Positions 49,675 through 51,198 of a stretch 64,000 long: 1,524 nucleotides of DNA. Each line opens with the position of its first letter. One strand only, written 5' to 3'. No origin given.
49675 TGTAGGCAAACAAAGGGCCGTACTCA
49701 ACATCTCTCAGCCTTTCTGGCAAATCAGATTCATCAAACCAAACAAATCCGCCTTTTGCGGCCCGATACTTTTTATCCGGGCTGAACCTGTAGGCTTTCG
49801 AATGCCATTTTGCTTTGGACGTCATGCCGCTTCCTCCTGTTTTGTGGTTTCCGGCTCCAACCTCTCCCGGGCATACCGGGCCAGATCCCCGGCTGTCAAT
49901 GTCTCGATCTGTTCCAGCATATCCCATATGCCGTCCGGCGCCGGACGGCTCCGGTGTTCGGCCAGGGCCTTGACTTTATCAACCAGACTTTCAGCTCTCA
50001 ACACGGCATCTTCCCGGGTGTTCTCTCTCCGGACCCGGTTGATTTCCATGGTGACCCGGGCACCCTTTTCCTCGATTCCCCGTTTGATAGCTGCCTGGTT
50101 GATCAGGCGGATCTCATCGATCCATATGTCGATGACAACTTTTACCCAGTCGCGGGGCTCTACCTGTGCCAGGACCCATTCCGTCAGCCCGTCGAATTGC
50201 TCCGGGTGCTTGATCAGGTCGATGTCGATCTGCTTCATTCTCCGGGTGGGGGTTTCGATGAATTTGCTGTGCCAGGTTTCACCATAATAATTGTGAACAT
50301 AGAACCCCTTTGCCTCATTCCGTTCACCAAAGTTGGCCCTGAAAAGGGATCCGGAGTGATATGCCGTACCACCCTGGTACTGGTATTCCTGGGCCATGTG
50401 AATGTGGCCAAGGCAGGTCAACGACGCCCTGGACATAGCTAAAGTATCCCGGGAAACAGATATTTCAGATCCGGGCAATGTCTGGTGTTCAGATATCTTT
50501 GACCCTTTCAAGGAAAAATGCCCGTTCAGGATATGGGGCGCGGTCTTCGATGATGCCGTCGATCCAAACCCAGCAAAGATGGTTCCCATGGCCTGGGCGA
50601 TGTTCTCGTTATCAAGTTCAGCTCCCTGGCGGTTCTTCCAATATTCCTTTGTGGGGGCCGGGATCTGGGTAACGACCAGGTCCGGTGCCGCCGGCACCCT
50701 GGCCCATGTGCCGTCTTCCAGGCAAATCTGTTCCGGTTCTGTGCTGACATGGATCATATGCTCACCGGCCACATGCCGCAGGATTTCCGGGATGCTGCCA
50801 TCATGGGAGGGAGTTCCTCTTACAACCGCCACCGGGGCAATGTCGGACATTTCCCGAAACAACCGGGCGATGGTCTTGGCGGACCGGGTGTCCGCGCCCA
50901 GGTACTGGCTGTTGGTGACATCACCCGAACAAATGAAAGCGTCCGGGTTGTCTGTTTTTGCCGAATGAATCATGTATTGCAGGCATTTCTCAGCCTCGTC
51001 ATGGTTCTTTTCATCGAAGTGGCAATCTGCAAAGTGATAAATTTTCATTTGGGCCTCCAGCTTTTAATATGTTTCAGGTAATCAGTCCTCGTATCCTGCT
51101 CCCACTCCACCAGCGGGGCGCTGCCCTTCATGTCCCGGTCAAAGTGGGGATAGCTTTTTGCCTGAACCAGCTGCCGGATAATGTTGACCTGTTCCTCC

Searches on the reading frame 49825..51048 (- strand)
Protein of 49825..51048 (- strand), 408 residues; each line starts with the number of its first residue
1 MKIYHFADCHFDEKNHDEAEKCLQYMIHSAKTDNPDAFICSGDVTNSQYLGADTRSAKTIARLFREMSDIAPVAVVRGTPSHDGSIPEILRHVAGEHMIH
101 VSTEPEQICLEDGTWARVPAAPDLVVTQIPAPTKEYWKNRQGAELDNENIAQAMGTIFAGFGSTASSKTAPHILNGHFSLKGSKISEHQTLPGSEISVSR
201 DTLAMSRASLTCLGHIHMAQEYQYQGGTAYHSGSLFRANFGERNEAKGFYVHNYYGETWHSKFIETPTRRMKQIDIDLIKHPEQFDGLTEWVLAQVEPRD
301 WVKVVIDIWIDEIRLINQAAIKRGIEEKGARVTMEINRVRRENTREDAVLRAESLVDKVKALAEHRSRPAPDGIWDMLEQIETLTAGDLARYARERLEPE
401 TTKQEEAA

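Call 72: search_protein_families(library=pfam, proteins=[window:49825-51048:-], max_evalue=0.001)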
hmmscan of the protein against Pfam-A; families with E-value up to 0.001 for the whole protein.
window:49825-51048:- (408 aa): 2 families
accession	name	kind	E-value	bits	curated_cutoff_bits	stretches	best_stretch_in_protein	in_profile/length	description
PF00149.33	Metallophos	-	2.5e-07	31.8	21.5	1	1-94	1-81/191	Calcineurin-like phosphoesterase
PF12850.12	Metallophos_2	-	3.1e-05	24.5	27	0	1-79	1-57/154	Calcineurin-like phosphoesterase superfamily domain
